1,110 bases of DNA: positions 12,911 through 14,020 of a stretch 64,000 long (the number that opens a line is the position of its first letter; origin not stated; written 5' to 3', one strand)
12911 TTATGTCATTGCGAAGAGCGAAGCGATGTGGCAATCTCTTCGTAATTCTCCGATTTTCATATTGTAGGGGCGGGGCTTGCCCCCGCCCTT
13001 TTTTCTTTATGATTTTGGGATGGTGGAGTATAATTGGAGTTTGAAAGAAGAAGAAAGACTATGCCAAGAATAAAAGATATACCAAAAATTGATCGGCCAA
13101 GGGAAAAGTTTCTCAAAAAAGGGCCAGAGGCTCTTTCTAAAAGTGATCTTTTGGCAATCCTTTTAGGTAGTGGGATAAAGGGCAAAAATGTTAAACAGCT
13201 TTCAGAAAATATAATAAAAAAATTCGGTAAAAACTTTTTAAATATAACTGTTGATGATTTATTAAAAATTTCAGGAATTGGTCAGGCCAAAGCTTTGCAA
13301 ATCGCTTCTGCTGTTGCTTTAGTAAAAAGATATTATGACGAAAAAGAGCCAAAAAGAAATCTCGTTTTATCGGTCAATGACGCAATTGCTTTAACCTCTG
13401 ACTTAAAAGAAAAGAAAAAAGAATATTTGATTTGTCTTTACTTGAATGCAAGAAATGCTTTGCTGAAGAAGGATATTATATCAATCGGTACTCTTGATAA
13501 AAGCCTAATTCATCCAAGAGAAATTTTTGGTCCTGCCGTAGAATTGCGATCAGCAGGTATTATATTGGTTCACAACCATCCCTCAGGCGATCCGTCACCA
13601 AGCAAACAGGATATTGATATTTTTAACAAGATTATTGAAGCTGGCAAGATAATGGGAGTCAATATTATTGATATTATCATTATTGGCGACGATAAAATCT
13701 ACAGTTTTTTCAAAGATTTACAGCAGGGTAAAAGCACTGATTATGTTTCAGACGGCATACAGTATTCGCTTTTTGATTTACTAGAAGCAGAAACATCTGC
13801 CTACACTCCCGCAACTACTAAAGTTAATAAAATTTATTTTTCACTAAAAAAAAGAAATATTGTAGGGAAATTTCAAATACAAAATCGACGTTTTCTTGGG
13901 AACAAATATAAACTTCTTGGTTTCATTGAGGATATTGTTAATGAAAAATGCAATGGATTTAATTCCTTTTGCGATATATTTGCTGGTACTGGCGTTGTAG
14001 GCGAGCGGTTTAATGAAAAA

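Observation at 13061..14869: RadC-like JAB domain translationally fused to a FokI-type adenine methyltransferase inside an R-M cassette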

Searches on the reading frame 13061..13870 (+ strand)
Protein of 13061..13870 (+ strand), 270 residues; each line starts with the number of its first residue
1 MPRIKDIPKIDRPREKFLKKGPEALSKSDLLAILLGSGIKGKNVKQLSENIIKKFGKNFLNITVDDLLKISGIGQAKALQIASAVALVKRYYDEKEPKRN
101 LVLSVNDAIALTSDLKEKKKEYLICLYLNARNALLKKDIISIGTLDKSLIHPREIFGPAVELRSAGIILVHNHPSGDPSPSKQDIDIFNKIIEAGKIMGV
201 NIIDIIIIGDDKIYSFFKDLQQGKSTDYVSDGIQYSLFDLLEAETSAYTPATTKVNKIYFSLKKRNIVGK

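Call 27: search_protein_representatives(protein=window:13061-13870:+)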
Query: 270 residues. Proteins with E-value up to 0.001 (for the whole library): 40438; up to 1e-10: 18330; up to 1e-30: 992. The best 150 are listed.
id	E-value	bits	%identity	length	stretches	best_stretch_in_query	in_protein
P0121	1.6e-103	361.8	64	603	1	1-262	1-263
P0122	1.1e-101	355.8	64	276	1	1-246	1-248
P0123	1.7e-101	355.2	63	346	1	1-261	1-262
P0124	8.5e-93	326.7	60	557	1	1-248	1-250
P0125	2.2e-87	308.9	58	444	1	1-257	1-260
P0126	1.0e-86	306.8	58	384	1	2-249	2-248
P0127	1.4e-79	283.3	61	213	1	1-212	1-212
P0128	4.9e-78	278.3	56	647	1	1-250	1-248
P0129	1.2e-75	270.5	67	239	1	83-265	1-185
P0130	3.9e-59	216.4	49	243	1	12-228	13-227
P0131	2.2e-56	207.4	59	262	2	41-184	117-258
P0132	1.2e-55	205.0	46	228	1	3-214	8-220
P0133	1.5e-55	204.6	45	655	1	3-235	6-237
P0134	2.1e-55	204.2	44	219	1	4-214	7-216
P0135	2.8e-54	200.5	45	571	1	4-243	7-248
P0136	7.2e-51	189.3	45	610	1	4-240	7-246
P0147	5.4e-48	179.9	43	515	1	3-216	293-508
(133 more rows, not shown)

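Call 28: search_protein_families(library=pfam, proteins=[P0122, P0123, P0124, P0125, P0126, P0128, P0133, P0135, P0136, P0147], max_evalue=0.001)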
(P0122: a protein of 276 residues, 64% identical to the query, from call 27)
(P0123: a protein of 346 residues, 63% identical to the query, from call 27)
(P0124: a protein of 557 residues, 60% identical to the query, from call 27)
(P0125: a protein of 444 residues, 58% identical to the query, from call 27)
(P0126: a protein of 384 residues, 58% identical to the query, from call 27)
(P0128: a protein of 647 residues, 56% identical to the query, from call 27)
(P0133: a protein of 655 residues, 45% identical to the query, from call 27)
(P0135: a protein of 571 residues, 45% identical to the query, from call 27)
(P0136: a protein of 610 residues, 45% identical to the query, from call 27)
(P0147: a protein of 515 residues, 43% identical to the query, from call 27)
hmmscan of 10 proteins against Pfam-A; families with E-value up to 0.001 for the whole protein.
P0122 (276 aa): 2 families
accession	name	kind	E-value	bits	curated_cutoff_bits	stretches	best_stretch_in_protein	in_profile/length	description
PF04002.20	RadC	-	1.4e-35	122.3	22.1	1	110-217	10-117/121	RadC-like JAB domain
PF20582.4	UPF0758_N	-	8e-23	80.7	27.1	1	4-78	1-76/77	UPF0758 N-terminal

P0123 (346 aa): 4 families
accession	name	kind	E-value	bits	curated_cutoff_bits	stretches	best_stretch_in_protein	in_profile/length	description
PF04002.20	RadC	-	4.6e-38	130.3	22.1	1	103-218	2-118/121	RadC-like JAB domain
PF20582.4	UPF0758_N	-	6e-22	78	27.1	1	5-78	2-76/77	UPF0758 N-terminal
PF02086.21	MethyltransfD12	-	2.5e-08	34.4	22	1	278-334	1-55/253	D12 class N6 adenine-specific DNA methyltransferase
PF14520.12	HHH_5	-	0.00063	20.6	27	0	65-85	2-23/57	Helix-hairpin-helix domain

P0124 (557 aa): 5 families
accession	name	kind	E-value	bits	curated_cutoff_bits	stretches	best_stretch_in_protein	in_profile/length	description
PF00145.23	DNA_methylase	-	4.8e-79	266.5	22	2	269-464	2-196/324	C-5 cytosine-specific DNA methylase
PF04002.20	RadC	-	3e-36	124.5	22.1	1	104-216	3-116/121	RadC-like JAB domain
PF20582.4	UPF0758_N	-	2.4e-23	82.4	27.1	1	5-78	2-76/77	UPF0758 N-terminal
PF00633.29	HHH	-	9.1e-05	22.6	24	1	62-83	8-29/30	Helix-hairpin-helix motif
PF14520.12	HHH_5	-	0.00041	21.2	27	0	59-85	29-55/57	Helix-hairpin-helix domain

P0125 (444 aa): 3 families
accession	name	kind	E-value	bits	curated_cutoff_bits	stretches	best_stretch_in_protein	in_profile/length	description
PF04002.20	RadC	-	3e-34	118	22.1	1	104-221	2-119/121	RadC-like JAB domain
PF20582.4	UPF0758_N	-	2.2e-21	76.2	27.1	1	4-78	1-76/77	UPF0758 N-terminal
PF02086.21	MethyltransfD12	-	9.4e-18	65.3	22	1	280-432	1-140/253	D12 class N6 adenine-specific DNA methyltransferase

P0126 (384 aa): 3 families
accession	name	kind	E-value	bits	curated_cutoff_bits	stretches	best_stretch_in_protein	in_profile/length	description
PF00145.23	DNA_methylase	-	1.3e-48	166.5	22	1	253-382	1-122/324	C-5 cytosine-specific DNA methylase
PF04002.20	RadC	-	1.1e-37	129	22.1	1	105-217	4-117/121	RadC-like JAB domain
PF20582.4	UPF0758_N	-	6.1e-24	84.3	27.1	1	4-78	1-76/77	UPF0758 N-terminal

P0128 (647 aa): 3 families
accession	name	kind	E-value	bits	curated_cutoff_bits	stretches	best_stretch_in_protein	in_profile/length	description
PF00145.23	DNA_methylase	-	7.3e-73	246.2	22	1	254-643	1-323/324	C-5 cytosine-specific DNA methylase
PF04002.20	RadC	-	2.5e-39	134.4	22.1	1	103-218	3-119/121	RadC-like JAB domain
PF20582.4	UPF0758_N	-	1.1e-21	77.1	27.1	1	4-79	1-77/77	UPF0758 N-terminal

P0133 (655 aa): 8 families
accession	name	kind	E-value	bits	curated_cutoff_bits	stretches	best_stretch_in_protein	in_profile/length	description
PF04002.20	RadC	-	4.5e-38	130.3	22.1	1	106-220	3-118/121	RadC-like JAB domain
PF01555.25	N6_N4_Mtase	-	1.6e-26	94.1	26.7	2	193-334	63-213/221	DNA methylase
PF20582.4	UPF0758_N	-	1.2e-21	77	27.1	1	7-81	1-76/77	UPF0758 N-terminal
PF14520.12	HHH_5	-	2.5e-06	28.3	27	1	52-88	16-55/57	Helix-hairpin-helix domain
PF00633.29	HHH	-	2.3e-05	24.4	24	1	60-86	3-29/30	Helix-hairpin-helix motif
PF01170.24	UPF0020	-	2.8e-05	24.3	22.3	0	469-498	105-136/197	RMKL-like, methyltransferase domain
PF13847.12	Methyltransf_31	-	0.00077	19.6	27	0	553-590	76-113/145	Methyltransferase domain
PF01858.22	RB_A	-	0.00091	19.6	25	1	67-215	25-165/196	Retinoblastoma-associated protein A domain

P0135 (571 aa): 3 families
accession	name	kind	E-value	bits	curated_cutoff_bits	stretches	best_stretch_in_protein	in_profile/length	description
PF00145.23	DNA_methylase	-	8.1e-83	279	22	1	258-564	1-322/324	C-5 cytosine-specific DNA methylase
PF04002.20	RadC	-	5.1e-38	130.2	22.1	1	104-219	1-117/121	RadC-like JAB domain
PF20582.4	UPF0758_N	-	2.4e-20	72.8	27.1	1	7-82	1-77/77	UPF0758 N-terminal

P0136 (610 aa): 3 families
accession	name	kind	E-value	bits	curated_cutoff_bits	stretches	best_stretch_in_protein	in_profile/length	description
PF04002.20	RadC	-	3.9e-35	120.9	22.1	1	113-218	10-116/121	RadC-like JAB domain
PF02086.21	MethyltransfD12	-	3.4e-29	102.8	22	1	278-535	1-241/253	D12 class N6 adenine-specific DNA methyltransferase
PF20582.4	UPF0758_N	-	2.6e-20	72.7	27.1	1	7-82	1-77/77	UPF0758 N-terminal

P0147 (515 aa): 7 families
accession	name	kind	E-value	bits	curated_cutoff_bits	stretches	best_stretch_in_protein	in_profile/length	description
PF04002.20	RadC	-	1.6e-42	144.7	22.1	1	396-512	3-120/121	RadC-like JAB domain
PF20582.4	UPF0758_N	-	1.1e-17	64.3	27.1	1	295-371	2-77/77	UPF0758 N-terminal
PF08241.18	Methyltransf_11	-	4.7e-11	43.6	21.2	1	70-125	37-94/95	Methyltransferase domain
PF13489.12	Methyltransf_23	-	2.6e-06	27.7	27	1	88-181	78-163/164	Methyltransferase domain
PF13649.12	Methyltransf_25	-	1.7e-05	25.8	27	1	77-122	50-97/97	Methyltransferase domain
PF13847.12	Methyltransf_31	-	5.6e-05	23.3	27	1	77-128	58-111/145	Methyltransferase domain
PF08242.18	Methyltransf_12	-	0.0001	23.4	30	1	67-124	38-98/98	Methyltransferase domain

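Call 38: find_homologous_proteins(query=P0128)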
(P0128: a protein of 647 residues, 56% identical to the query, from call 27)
Query P0128 (647 aa): 7629 proteins with E <= 0.001 among 8000 candidates; the best 120 are listed.
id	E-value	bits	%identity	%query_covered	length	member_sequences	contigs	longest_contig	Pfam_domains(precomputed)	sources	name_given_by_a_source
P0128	0.0e+0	1448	100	100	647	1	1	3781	PF04002.21,PF00145.24,PF20582.5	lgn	-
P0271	0.0e+0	1066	72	100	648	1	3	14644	PF04002.21,PF00145.24,PF20582.5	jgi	jgi:DNA (cytosine-5)-methyltransferase 1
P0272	3.1e-285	966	66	100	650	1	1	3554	PF04002.21,PF00145.24,PF20582.5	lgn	-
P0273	2.2e-281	953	65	100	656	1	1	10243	PF04002.21,PF00145.24,PF20582.5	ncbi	-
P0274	6.9e-279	945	64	100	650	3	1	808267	PF04002.21,PF00145.24,PF20582.5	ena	-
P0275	2.9e-272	923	63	100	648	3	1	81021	PF04002.21,PF00145.24,PF20582.5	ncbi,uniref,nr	ncbi:RadC family protein [Bathymodiolus thermophilus thioautotrophic gill symbiont]|uniref:Cytosine-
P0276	2.9e-258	876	60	100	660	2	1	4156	PF04002.21,PF00145.24,PF20582.5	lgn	-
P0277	1.3e-236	805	59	99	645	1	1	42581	PF04002.21,PF00145.24,PF20582.5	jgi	jgi:DNA (cytosine-5)-methyltransferase 1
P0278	2.8e-235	800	55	97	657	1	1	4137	PF04002.21,PF00145.24,PF20582.5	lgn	-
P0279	1.6e-234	798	54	100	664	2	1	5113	PF04002.21,PF00145.24,PF20582.5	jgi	-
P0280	3.9e-233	793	55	100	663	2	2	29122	PF04002.21,PF00145.24,PF20582.5,PF00633.30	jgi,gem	-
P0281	1.1e-204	699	64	76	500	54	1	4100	PF04002.21,PF00145.24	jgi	jgi:DNA (cytosine-5)-methyltransferase 1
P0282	2.6e-193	662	62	61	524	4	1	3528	PF00145.24,PF20582.5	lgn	-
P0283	3.4e-193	661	64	61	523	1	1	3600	PF00145.24,PF20582.5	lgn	-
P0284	2.3e-180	619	65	64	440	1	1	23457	PF00145.24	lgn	-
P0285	5.3e-178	611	67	61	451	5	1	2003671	PF00145.24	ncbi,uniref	ncbi:DNA cytosine methyltransferase [Candidatus Thiodubiliella endoseptemdiera]|uniref:DNA cytosine 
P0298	8.7e-163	561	57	65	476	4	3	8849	PF00145.24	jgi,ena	-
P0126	3.1e-153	529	65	59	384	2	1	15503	PF04002.21,PF00145.24,PF20582.5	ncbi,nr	ncbi:DNA repair protein RadC [uncultured Candidatus Thioglobus sp.]|nr:DNA repair protein RadC [uncu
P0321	5.5e-142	492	50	66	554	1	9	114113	PF04002.21,PF00145.24,PF20582.5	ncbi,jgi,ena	-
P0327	1.6e-139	484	58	62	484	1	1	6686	PF00145.24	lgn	-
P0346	1.1e-135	471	55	62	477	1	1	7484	PF00145.24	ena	-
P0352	9.1e-135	468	46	79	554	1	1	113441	PF04002.21,PF00145.24,PF20582.5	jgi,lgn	jgi:DNA (cytosine-5)-methyltransferase 1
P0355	1.8e-134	467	50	66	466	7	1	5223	PF00145.24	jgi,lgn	jgi:DNA (cytosine-5)-methyltransferase 1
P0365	1.6e-133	464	51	66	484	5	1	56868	PF00145.24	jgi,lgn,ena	-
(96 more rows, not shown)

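Call 39: find_encoding_contigs(protein=P0274, flank=5000, max_places=1)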
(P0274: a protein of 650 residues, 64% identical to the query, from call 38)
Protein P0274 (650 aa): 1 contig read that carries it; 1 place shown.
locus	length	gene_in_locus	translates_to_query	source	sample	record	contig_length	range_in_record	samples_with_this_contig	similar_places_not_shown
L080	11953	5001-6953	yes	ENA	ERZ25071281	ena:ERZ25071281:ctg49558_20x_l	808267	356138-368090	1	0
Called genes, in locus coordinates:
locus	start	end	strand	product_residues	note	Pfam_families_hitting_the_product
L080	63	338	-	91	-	-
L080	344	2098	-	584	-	PF01336:tRNA_anti-codon, PF00152:tRNA-synt_2, PF02938:GAD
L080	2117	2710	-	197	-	PF04367:DUF502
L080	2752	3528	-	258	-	PF00557:Peptidase_M24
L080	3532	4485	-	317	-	PF01435:Peptidase_M48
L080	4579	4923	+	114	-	-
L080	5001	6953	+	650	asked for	PF20582:UPF0758_N, PF04002:RadC, PF00145:DNA_methylase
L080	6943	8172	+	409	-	PF20296:MTaX1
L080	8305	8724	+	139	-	-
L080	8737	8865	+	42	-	-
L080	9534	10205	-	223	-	PF00929:RNase_T, PF13482:RNase_H_2 (faint)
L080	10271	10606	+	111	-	PF01192:RNA_pol_Rpb6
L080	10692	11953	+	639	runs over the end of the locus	PF16177:ACAS_N, PF00501:AMP-binding, PF13193:AMP-binding_C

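Call 40: find_encoding_contigs(protein=P0321, flank=5000, max_places=1)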
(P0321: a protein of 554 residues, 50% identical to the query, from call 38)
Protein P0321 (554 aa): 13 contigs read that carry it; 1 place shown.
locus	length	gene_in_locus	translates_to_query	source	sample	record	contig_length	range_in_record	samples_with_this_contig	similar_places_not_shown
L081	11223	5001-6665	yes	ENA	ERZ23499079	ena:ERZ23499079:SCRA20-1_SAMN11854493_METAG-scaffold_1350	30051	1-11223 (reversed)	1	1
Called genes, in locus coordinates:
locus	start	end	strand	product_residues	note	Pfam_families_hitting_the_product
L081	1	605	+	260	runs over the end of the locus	PF03755:YicC-like_N, PF08340:YicC-like_C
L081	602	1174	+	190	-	PF00625:Guanylate_kin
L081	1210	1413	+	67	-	PF01192:RNA_pol_Rpb6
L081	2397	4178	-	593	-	PF00239:Resolvase, PF07508:Recombinase, PF13408:Zn_ribbon_recom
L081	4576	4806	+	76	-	PF13560:HTH_31 (weak), PF12844:HTH_19, PF01381:HTH_3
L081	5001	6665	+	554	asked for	PF20582:UPF0758_N, PF04002:RadC, PF00145:DNA_methylase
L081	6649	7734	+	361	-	PF09561:RE_HpaII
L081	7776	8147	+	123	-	PF03852:Vsr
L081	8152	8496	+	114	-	-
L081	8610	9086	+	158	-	-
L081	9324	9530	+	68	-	-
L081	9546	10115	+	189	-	-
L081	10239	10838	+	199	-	-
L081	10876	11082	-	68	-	-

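Call 41: find_encoding_contigs(protein=P0352, flank=5000, max_places=1)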
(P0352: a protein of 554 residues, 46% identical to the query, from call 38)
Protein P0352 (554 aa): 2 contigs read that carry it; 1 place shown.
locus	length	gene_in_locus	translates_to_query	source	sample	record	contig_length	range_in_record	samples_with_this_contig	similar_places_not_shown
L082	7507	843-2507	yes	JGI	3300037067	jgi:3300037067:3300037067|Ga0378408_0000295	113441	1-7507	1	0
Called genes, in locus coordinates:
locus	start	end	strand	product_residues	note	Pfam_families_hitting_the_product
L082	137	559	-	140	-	-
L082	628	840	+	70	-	PF12844:HTH_19, PF13560:HTH_31, PF13443:HTH_26, PF01381:HTH_3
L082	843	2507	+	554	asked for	PF20582:UPF0758_N, PF04002:RadC, PF00145:DNA_methylase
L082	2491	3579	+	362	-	PF09561:RE_HpaII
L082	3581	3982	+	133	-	PF03852:Vsr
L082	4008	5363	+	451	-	-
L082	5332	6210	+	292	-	PF02086:MethyltransfD12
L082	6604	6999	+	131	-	-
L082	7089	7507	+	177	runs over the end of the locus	-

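Call 77: search_protein_families(library=pfam, proteins=[P0327, P0365, P0346, P0355, P0298, P0282, P0285], max_evalue=0.01)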
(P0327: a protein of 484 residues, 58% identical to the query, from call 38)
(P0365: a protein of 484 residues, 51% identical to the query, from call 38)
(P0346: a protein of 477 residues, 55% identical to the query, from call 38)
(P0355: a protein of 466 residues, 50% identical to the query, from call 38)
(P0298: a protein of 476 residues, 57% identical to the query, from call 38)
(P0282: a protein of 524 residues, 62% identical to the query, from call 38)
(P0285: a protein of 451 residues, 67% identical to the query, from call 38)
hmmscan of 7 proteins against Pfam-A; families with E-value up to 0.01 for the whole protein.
P0327 (484 aa): 1 family
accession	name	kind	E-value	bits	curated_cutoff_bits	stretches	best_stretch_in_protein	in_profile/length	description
PF00145.23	DNA_methylase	-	1e-80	272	22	1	95-477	1-322/324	C-5 cytosine-specific DNA methylase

P0365 (484 aa): 1 family
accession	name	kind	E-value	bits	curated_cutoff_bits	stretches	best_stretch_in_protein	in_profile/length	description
PF00145.23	DNA_methylase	-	8.7e-82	275.6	22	1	94-477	1-323/324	C-5 cytosine-specific DNA methylase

P0346 (477 aa): 1 family
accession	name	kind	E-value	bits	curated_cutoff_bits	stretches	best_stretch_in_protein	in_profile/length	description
PF00145.23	DNA_methylase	-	1.4e-74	251.9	22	1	90-472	1-322/324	C-5 cytosine-specific DNA methylase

P0355 (466 aa): 1 family
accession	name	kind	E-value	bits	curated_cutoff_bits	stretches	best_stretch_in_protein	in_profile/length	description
PF00145.23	DNA_methylase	-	2.1e-77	261.2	22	1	79-461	1-322/324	C-5 cytosine-specific DNA methylase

P0298 (476 aa): 1 family
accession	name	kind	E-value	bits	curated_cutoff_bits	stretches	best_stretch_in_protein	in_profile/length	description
PF00145.23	DNA_methylase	-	2.6e-72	244.4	22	1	76-465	1-323/324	C-5 cytosine-specific DNA methylase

P0282 (524 aa): 4 families
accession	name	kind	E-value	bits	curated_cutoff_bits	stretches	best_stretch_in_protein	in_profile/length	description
PF00145.23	DNA_methylase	-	9e-77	259.1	22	1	130-517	1-323/324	C-5 cytosine-specific DNA methylase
PF20582.4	UPF0758_N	-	1.3e-22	80.1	27.1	1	5-78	2-76/77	UPF0758 N-terminal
PF00633.29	HHH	-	0.0017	18.6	24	1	64-81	10-27/30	Helix-hairpin-helix motif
PF14520.12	HHH_5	-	0.0045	17.9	27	0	65-94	2-32/57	Helix-hairpin-helix domain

P0285 (451 aa): 2 families
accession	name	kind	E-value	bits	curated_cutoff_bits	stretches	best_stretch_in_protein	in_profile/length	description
PF00145.23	DNA_methylase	-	2.2e-78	264.4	22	1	58-446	1-322/324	C-5 cytosine-specific DNA methylase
PF15580.11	Imm53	-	0.0011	19.1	25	1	299-371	18-88/92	Immunity protein 53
